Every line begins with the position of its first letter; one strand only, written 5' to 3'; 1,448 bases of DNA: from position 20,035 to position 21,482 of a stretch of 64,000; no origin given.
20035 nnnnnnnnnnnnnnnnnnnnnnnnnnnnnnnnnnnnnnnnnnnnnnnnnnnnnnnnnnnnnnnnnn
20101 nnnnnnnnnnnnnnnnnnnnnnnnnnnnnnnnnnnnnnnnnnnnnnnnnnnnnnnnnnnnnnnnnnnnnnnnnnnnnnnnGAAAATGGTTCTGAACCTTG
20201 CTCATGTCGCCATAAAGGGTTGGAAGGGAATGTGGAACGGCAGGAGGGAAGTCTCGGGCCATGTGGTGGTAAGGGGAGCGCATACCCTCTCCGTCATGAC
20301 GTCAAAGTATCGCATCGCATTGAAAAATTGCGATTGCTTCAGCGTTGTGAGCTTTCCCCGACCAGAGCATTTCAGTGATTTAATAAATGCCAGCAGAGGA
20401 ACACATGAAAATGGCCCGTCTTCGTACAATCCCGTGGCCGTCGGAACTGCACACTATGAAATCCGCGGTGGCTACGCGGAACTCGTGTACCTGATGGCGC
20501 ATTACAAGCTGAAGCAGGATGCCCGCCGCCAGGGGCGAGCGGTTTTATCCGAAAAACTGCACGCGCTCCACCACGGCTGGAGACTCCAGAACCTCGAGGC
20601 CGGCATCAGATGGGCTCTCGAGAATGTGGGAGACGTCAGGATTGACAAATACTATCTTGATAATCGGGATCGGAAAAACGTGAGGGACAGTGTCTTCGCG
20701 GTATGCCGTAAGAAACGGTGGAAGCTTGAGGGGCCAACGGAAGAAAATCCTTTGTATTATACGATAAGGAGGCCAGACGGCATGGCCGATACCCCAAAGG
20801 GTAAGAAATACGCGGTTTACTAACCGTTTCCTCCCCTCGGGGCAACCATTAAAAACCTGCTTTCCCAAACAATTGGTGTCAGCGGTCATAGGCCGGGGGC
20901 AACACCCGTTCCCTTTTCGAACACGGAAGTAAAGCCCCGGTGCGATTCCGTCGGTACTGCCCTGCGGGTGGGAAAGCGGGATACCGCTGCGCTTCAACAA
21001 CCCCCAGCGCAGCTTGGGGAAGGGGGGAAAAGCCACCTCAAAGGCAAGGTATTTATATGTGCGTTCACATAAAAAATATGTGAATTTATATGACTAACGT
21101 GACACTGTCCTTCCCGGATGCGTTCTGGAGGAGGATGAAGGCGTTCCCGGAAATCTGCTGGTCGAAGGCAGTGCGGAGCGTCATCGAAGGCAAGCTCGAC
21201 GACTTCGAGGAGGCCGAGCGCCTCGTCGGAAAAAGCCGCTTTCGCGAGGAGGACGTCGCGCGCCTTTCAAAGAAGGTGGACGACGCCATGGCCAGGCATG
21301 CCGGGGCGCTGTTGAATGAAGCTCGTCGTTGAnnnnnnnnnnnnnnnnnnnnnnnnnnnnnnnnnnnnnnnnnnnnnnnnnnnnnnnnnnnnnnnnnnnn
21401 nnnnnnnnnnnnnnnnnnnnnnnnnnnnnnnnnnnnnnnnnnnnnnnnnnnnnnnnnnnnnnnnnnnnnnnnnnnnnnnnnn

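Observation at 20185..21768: Low-GC islet plus second RHH-PIN cassette flanked by hairpin-forming direct repeats with the same geometry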

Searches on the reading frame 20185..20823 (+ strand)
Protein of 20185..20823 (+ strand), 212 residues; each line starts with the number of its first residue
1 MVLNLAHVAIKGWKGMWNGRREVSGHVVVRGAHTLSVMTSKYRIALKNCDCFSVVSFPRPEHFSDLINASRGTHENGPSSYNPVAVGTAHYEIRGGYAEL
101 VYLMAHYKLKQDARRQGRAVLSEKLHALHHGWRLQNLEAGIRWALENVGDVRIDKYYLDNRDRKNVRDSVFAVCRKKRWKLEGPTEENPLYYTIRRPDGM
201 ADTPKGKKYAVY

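Call 12: search_protein_families(library=pfam, proteins=[window:20185-20823:+], max_evalue=0.1)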
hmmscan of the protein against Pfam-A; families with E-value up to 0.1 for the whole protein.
window:20185-20823:+ (212 aa): 0 families

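Call 50: search_protein_representatives(protein=window:20185-20820:+)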
Query: 212 residues. Proteins with E-value up to 0.001 (for the whole library): 37; up to 1e-10: 1; up to 1e-30: 1. The best 37 are listed.
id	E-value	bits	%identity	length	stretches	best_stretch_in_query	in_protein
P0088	5.8e-144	493.3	100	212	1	1-212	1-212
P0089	1.8e-09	53.7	34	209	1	52-183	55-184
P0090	1.9e-09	53.6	38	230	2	3-89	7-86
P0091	3.2e-09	52.9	35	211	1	5-112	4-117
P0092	3.9e-08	49.4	32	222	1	11-145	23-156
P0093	5.3e-08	48.9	36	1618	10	35-74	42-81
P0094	6.8e-08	48.5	32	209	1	52-176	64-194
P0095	1.4e-07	47.5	36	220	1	47-151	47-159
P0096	1.6e-07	47.4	27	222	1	23-181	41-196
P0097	1.6e-07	47.3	36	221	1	47-150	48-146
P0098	2.5e-07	46.7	34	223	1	35-165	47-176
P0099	1.1e-06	44.6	28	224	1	11-156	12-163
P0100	1.5e-06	44.2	29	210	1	12-159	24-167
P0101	1.6e-06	44.1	29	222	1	9-146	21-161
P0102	2.7e-06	43.3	27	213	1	53-187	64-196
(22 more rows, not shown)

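Call 69: search_protein_families(library=ncbifam, proteins=[window:20185-20820:+], max_evalue=0.1)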
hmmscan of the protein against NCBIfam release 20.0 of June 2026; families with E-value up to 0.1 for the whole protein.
window:20185-20820:+ (212 aa): 0 families

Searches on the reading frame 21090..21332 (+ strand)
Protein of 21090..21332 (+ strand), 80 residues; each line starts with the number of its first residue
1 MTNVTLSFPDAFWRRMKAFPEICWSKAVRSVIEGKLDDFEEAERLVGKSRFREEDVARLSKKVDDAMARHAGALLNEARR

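Call 12: search_protein_families(library=pfam, proteins=[window:21090-21332:+], max_evalue=0.1)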
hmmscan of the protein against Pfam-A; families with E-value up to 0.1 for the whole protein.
window:21090-21332:+ (80 aa): 1 family
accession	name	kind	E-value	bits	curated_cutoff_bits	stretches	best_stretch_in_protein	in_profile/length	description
PF20110.4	DUF6500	-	0.036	14.4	23.7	1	3-43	8-47/53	Family of unknown function (DUF6500)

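Call 69: search_protein_families(library=ncbifam, proteins=[window:21090-21329:+], max_evalue=0.1)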
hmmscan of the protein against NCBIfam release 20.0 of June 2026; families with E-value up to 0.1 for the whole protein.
window:21090-21329:+ (80 aa): 1 family
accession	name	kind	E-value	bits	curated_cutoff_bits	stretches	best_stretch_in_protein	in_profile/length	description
NF050799.1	TA_anti_VapB_Sulfo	equivalog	0.0088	16.6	60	1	9-45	7-42/69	type II toxin-antitoxin system VapB family antitoxin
